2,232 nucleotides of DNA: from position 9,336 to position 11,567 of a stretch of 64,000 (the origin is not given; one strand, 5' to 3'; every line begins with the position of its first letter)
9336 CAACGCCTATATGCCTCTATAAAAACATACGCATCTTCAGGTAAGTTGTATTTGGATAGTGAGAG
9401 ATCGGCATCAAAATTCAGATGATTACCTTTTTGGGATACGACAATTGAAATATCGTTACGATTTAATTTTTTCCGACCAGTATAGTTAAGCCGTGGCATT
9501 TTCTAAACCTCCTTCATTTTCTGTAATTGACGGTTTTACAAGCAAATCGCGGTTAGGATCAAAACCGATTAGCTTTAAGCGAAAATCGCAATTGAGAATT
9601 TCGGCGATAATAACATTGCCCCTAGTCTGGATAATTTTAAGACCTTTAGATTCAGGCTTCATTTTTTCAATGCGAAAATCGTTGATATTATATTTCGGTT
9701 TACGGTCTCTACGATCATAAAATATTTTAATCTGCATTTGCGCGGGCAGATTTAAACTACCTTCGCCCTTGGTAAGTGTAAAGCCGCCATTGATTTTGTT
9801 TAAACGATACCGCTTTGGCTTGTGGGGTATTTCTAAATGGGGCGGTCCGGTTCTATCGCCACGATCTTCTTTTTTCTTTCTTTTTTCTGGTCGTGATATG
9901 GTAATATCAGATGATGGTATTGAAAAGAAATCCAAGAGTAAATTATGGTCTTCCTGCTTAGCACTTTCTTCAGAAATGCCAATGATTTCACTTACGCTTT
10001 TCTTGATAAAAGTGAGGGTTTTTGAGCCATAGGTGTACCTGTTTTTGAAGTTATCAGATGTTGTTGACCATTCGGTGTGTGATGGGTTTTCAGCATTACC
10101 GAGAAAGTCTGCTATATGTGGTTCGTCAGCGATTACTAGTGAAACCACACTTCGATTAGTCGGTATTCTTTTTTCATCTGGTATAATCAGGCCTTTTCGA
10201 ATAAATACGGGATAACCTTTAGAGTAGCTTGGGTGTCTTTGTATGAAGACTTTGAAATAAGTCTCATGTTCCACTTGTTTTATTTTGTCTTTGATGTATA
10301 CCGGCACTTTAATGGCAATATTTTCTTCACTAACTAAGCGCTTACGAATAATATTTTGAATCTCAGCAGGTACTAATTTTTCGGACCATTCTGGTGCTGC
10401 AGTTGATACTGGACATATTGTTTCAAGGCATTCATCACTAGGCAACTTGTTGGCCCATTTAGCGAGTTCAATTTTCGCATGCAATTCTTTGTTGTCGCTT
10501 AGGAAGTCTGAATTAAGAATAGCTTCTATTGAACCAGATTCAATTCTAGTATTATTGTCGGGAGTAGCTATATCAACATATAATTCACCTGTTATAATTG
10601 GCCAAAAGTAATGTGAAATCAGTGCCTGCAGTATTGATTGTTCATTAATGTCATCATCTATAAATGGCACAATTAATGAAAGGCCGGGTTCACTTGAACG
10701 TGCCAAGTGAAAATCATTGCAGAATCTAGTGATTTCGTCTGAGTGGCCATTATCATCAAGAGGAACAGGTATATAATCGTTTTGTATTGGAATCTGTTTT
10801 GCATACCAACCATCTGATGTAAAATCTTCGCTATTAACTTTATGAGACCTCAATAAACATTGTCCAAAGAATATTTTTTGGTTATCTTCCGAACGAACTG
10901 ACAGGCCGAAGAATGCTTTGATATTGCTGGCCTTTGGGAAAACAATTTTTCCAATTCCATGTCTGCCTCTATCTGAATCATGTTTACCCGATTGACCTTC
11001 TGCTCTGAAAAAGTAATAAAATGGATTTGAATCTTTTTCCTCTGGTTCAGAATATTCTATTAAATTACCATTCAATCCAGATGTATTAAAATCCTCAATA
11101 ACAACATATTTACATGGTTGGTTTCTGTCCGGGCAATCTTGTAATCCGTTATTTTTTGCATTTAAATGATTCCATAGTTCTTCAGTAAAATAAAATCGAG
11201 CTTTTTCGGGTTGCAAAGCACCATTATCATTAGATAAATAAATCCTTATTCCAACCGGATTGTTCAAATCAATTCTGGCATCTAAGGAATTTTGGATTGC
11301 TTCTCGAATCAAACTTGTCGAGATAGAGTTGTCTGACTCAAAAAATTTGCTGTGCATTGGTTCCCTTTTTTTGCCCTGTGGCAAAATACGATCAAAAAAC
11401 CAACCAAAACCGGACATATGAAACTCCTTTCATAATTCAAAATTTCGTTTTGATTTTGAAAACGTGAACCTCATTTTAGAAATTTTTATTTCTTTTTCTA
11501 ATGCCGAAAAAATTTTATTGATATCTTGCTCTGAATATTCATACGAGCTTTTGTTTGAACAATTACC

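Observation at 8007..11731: Tightly coupled four-gene GHKL-ATPase operon with no recognisable nuclease, convergent on a C/Dcm/Vsr module: candidate undescribed restriction-like defence system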

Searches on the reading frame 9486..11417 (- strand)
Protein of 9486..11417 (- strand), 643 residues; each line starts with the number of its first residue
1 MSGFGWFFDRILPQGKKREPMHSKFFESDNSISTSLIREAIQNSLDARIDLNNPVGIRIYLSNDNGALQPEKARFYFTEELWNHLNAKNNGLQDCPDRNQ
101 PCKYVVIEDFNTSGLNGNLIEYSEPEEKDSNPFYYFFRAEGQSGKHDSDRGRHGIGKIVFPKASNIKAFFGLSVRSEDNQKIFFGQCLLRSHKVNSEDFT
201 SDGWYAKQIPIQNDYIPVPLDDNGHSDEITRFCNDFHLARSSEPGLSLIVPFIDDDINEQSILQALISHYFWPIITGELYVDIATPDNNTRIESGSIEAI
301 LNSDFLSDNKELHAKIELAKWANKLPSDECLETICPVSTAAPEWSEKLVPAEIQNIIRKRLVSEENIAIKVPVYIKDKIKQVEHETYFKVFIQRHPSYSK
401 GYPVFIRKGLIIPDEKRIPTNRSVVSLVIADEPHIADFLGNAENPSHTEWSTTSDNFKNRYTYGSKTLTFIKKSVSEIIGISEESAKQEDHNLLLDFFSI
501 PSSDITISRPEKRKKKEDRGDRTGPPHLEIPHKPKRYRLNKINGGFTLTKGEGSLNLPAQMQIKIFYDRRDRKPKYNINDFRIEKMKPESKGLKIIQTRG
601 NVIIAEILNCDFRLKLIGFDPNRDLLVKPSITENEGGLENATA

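Call 3: search_protein_families(library=pfam, proteins=[window:9486-11417:-], max_evalue=0.1)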
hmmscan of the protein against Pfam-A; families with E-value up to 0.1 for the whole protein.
window:9486-11417:- (643 aa): 0 families

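Call 4: search_protein_families(library=padloc, proteins=[window:9486-11417:-], max_evalue=0.1)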
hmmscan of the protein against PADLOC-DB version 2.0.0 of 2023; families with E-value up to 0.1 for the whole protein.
window:9486-11417:- (643 aa): 1 family
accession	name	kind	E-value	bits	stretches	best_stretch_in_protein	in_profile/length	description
PDLC04582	PDC-M33A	-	9.6e-26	88.6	2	32-303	30-283/627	-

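Call 5: search_protein_families(library=ncbifam, proteins=[window:9486-11417:-], max_evalue=0.1)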
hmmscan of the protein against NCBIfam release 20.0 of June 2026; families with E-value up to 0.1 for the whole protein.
window:9486-11417:- (643 aa): 0 families

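Call 6: find_homologous_proteins(query=window:9486-11417:-)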
Query window:9486-11417:- (643 aa): 528 proteins with E <= 0.001 among 8000 candidates; the best 120 are listed.
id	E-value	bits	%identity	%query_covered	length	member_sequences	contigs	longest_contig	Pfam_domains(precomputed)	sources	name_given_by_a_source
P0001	0.0e+0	1483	100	100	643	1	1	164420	-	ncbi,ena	-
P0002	2.8e-186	639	47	99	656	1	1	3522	-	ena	-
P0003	8.3e-183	628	48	97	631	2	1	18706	-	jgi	-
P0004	1.3e-181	624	47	99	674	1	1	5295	-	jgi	jgi:hypothetical protein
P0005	1.1e-180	621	46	99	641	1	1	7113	-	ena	-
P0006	3.3e-174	599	45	100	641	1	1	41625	-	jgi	-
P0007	1.6e-171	591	44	100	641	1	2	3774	-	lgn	-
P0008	7.7e-170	585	45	98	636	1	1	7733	-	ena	-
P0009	8.7e-169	581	43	100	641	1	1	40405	-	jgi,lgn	jgi:hypothetical protein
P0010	4.7e-167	576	45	98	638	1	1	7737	-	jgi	-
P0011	1.9e-160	554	45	96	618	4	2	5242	-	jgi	jgi:hypothetical protein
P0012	4.7e-156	539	42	97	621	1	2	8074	-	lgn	-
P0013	1.5e-143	498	41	98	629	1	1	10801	-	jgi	-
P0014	8.0e-139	482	39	98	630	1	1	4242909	-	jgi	jgi:hypothetical protein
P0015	3.3e-138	480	39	98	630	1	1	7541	-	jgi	jgi:hypothetical protein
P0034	2.1e-126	441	37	100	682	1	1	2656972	-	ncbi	ncbi:MAG: hypothetical protein R3C59_01255 [Planctomycetaceae bacterium]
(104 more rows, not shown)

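Call 7: search_solved_structures(query=window:9486-11417:-, max_evalue=1, show_alignments=2)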
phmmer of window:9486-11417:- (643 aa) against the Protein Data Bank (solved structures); distinct sequences matched with E-value up to 1: 0.

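Call 9: find_encoding_contigs(protein=P0014, flank=8000, max_places=2)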
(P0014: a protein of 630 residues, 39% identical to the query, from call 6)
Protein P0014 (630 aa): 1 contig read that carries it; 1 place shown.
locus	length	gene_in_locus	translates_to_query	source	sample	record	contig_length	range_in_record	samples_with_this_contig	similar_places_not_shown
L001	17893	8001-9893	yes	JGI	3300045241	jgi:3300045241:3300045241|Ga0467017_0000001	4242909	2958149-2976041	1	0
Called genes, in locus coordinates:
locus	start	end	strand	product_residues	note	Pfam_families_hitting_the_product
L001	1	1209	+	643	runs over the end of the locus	PF00012:HSP70, PF06723:MreB_Mbl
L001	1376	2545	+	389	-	PF00226:DnaJ, PF01556:DnaJ_C, PF00684:DnaJ_CXXCXGXG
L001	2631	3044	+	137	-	PF00376:MerR, PF13411:MerR_1, PF13591:MerR_2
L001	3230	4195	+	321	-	-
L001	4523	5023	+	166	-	PF01740:STAS, PF13466:STAS_2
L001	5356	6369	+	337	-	PF01068:DNA_ligase_A_M, PF01331:mRNA_cap_enzyme (faint), PF09414:RNA_ligase, PF01068:DNA_ligase_A_M, PF04679:DNA_ligase_A_C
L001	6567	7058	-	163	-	-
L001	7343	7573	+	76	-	PF04014:MazE_antitoxin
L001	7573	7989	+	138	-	PF01850:PIN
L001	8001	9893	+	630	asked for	-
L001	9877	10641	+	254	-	-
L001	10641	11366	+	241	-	-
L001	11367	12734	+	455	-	PF00145:DNA_methylase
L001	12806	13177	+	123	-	PF03852:Vsr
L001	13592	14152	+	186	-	-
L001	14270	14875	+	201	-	-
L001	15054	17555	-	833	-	PF02518:HATPase_c, PF00204:DNA_gyraseB, PF01751:Toprim, PF21249:GyrB_hook, PF00986:DNA_gyraseB_C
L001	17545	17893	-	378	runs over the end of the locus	PF02463:SMC_N, PF13175:AAA_15 (faint), PF13476:AAA_23 (weak), PF13304:AAA_21 (weak)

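Call 10: find_encoding_contigs(protein=P0034, flank=8000, max_places=2)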
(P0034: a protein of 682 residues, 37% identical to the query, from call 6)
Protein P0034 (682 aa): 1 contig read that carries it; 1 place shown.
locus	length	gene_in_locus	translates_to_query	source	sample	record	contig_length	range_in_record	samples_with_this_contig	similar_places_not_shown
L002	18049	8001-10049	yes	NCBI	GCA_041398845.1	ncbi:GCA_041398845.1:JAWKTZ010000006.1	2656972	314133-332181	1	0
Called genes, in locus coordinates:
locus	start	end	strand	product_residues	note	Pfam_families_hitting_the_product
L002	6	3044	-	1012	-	-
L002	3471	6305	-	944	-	PF11924:IAT_beta (weak)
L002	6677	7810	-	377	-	PF01408:GFO_IDH_MocA, PF22725:GFO_IDH_MocA_C3, PF02894:GFO_IDH_MocA_C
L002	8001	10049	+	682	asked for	-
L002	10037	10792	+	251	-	-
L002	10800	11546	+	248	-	-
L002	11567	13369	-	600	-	PF00009:GTP_EFTU, PF00071:Ras, PF03144:GTP_EFTU_D2, PF22042:EF-G_D2 (weak), PF00679:EFG_C, PF06421:LepA_C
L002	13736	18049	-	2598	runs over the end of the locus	PF03160:Calx-beta, PF17210:SdrD_B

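Call 11: find_encoding_contigs(protein=P0006, flank=8000, max_places=2)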
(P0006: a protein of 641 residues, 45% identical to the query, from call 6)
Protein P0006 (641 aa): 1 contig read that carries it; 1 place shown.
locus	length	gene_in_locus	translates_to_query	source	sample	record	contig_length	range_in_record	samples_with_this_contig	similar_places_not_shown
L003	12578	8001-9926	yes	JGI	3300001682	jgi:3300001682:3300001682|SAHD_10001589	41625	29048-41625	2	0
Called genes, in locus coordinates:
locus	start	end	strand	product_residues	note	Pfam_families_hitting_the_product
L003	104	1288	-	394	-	PF00589:Phage_integrase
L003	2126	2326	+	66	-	-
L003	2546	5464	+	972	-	-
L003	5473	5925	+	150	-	-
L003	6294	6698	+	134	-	-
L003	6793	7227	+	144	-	-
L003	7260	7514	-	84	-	-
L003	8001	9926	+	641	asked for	-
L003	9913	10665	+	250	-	-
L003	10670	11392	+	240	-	-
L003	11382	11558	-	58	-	-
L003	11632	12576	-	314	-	?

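Call 20: search_solved_structures(query=A1, max_evalue=10, show_alignments=2)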
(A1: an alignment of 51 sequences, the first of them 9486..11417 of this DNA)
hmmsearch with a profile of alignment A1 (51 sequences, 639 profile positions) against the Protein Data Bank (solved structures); distinct sequences matched with E-value up to 10: 1.
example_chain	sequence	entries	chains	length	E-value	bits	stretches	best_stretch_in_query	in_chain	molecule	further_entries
6anz_A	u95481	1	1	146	0.044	15.5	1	191-275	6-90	Uncharacterized protein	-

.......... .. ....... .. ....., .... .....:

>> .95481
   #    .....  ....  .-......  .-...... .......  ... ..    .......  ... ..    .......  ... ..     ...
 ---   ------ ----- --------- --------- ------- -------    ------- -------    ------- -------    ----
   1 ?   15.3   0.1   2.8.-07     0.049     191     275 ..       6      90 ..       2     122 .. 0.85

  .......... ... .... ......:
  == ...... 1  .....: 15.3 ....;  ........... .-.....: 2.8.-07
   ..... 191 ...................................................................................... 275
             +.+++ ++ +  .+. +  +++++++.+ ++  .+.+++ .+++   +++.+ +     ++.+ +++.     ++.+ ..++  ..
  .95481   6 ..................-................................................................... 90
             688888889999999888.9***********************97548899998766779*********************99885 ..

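Call 24: search_protein_families(library=pfam, alignment_id=A1, max_evalue=0.05)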
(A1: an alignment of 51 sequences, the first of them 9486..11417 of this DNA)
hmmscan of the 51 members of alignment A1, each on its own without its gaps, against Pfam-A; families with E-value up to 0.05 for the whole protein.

A. member 1, window:9486-11417:- (643 aa): 0 families

B. families by the number of members that match (of 51 scanned): 2 families
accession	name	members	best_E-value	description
PF23487.1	Ig_TMEM132_6th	1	0.026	TMEM132 sixth domain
PF04760.21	IF2_N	1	0.041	Translation initiation factor IF-2, N-terminal region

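Call 26: find_related_loci(query=A1, collection=genome_contigs, flank=10000)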
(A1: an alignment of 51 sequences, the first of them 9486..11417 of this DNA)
Query A1 (643 aa) in genome_contigs; peptide patterns used: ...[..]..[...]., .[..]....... (x = any residue, [..] = any of these).
506 stretches matched a pattern; 394 encode a relative of the query (tblastn E <= 1e-3); the best 80 are kept; 79 distinct loci.
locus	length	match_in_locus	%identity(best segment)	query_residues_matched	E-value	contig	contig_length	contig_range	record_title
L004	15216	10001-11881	37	2-633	2e-134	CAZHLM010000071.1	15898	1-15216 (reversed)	MAG TPA_asm: uncultured Verrucomicrobiota bacterium isolate binchicken_co58_141 genome assembly, contig: NODE_2926_lengt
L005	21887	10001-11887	37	5-635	2e-132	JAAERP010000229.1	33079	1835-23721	MAG: Fuerstiella sp. isolate Nau_8 NauG_CONTIG1471774, whole genome shotgun sequence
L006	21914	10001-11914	37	4-643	9e-132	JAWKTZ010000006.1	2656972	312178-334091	MAG: Planctomycetaceae bacterium isolate ABC1.50 ABC1.50.fa-6, whole genome shotgun sequence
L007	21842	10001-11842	36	6-628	9e-132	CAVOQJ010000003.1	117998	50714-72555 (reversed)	MAG: Blastocatellia bacterium isolate MFD09848.bin.2.92 genome assembly, contig: contig_11773, whole genome shotgun sequ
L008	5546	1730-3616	36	5-635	3e-131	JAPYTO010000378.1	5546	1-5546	MAG: Fuerstiella sp. isolate PW6.metabat2.181 PW6_16854_length_5546_cov_27.932435, whole genome shotgun sequence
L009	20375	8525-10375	36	6-627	2e-130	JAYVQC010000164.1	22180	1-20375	MAG: Akkermansia sp. isolate GL72_UP_concoct_20 GL72_UP_concoct_20_163, whole genome shotgun sequence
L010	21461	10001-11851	37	6-627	3e-130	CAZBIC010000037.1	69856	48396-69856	MAG TPA_asm: uncultured Bifidobacterium sp. isolate SRP302895_co1_406 genome assembly, contig: NODE_696_length_69856_cov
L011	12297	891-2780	37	4-635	3e-130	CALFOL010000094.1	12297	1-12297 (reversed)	MAG TPA_asm: uncultured Planctomycetaceae bacterium isolate ERR2206773_bin.94_CONCOCT_v1.1_MAG genome assembly, contig:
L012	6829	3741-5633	36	4-636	3e-129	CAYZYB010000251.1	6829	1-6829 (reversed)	MAG TPA_asm: uncultured Planctomycetaceae bacterium isolate SRP114822_co2_11 genome assembly, contig: NODE_7621_length_6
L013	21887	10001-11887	37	5-635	7e-129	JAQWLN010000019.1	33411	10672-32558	MAG: Fuerstiella sp. isolate cluster2_bin.128 k141_19917, whole genome shotgun sequence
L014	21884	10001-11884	36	5-634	9e-129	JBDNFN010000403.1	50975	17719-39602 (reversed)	MAG: Fuerstiella sp. isolate concoct.14.ELB k141_1440064, whole genome shotgun sequence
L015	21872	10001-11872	37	6-637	2e-127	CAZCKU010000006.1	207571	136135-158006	MAG TPA_asm: uncultured Thermodesulfovibrio sp. isolate binchicken_co269_38 genome assembly, contig: NODE_53_length_2075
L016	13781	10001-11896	37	6-633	6e-126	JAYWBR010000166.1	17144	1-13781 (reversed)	MAG: Verrucomicrobiota bacterium isolate GL93_UP_metabat_23 GL93_UP_metabat_23_165, whole genome shotgun sequence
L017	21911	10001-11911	36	5-643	5e-126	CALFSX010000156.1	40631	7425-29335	MAG TPA_asm: uncultured Planctomycetaceae bacterium isolate ERR2206764_bin.127_CONCOCT_v1.1_MAG genome assembly, contig:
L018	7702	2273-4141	36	6-633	8e-126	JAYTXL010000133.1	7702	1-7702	MAG: Verrucomicrobiota bacterium isolate GFS_5964 GFS_5964_132, whole genome shotgun sequence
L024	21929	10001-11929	36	6-633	8e-123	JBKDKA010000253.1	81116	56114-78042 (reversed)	MAG: Planctomyces sp. isolate samp_2119_VAMB_332 samp_2119_1322921, whole genome shotgun sequence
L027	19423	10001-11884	35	4-633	6e-122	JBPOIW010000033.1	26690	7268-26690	MAG: Planctomycetota bacterium isolate MAG_1020 c_000000595218, whole genome shotgun sequence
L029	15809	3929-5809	34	6-633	3e-121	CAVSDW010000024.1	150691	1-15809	MAG: uncultured Gammaproteobacteria bacterium isolate MFD02979.bin.1.152 genome assembly, contig: contig_79105, whole ge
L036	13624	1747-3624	38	6-635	2e-119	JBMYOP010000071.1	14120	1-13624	MAG: Coraliomargarita sp. isolate ME_XS_2307_bin_41 ME_XS_2307_bin_41_71, whole genome shotgun sequence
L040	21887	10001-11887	38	4-635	7e-125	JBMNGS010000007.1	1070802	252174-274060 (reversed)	MAG: bacterium isolate SBF912LR0HQ0026 contig_50565, whole genome shotgun sequence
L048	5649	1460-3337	34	6-633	3e-117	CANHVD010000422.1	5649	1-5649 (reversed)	MAG: Planctomycetaceae bacterium isolate RE-26jul17-197 genome assembly, contig: RE-26jul17-C30211, whole genome shotgun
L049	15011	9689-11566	34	6-633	3e-116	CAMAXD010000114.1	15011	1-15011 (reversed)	MAG: Candidatus Kuenenia stuttgartiensis isolate ME-08apr19-56 genome assembly, contig: ME-08apr19-C8487, whole genome s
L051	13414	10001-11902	33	6-636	6e-116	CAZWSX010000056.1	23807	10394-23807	MAG TPA_asm: uncultured Pirellulaceae bacterium isolate SRP287051_co1_192 genome assembly, contig: NODE_3140_length_2380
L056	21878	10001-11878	33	6-633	4e-115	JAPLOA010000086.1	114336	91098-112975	MAG: Planctomycetales bacterium isolate LacPavin_0920_WC12_MAG_54_15 LacPavin_0920_WC12_scaffold_451322, whole genome sh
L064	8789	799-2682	34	4-628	3e-112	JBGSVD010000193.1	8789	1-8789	MAG: Planctomycetaceae bacterium isolate JTS-AC449 k141_250456, whole genome shotgun sequence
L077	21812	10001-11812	36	4-607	2e-109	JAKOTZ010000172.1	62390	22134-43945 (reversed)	MAG: Candidatus Hydrogenedentota bacterium isolate CAAI_maxbin.090 k201_127867, whole genome shotgun sequence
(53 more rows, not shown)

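Call 33: predict_structure(alignment_id=A1)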
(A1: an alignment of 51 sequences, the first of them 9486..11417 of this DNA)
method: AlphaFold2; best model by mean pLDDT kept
length: 643 residues; sequences in the alignment: 51
mean_pLDDT: 87.9   pTM: 0.74
mean pLDDT of the five models: 87.9, 87.6, 86.9, 86.7, 86.1
residues with pLDDT >= 90: 451; 70-90: 111; 50-70: 50; < 50: 31
segments of 3 or more residues with pLDDT < 50: 504-526, 637-643
pLDDT, mean of each block of 10 residues (from residue 1): 86 85 65 92 93 97 97 97 96 93 98 95 84 90 78 73 95 97 96 96 95 93 94 97 97 95 95 97 97 95 89 95 96 96 96 94 96 96 96 90 92 81 94 94 83 91 97 95 68 58 46 41 49 86 96 91 87 63 91 95 95 95 91 64 36
secondary structure, 60 per line:
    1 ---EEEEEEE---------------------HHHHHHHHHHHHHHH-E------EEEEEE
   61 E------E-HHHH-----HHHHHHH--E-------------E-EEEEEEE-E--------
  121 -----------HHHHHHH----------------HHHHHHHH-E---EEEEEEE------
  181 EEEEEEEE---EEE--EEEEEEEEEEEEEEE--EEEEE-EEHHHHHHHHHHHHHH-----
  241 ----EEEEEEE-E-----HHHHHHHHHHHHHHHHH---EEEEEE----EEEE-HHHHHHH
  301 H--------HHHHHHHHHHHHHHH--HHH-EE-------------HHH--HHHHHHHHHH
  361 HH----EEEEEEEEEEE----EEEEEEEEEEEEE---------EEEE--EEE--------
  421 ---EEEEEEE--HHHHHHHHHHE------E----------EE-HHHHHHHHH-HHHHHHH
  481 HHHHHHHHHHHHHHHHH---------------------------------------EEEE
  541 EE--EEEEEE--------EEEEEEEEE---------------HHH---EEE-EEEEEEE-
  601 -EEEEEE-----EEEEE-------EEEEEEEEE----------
elements in order: E4-10 H32-46 E55-61 H70-73 H79-85 E104-110 H132-138 H155-162 E168-174 E181-188 E192-194 E197-211 E214-218 H222-235 E245-251 H259-275 E279-284 E289-292 H294-301 H310-324 H351-362 E367-377 E382-394 E404-407 E410-412 E424-430 H433-442 H464-472 H474-497 E537-542 E545-550 E559-567 E589-591 E593-599 E602-607 E613-617 E625-633
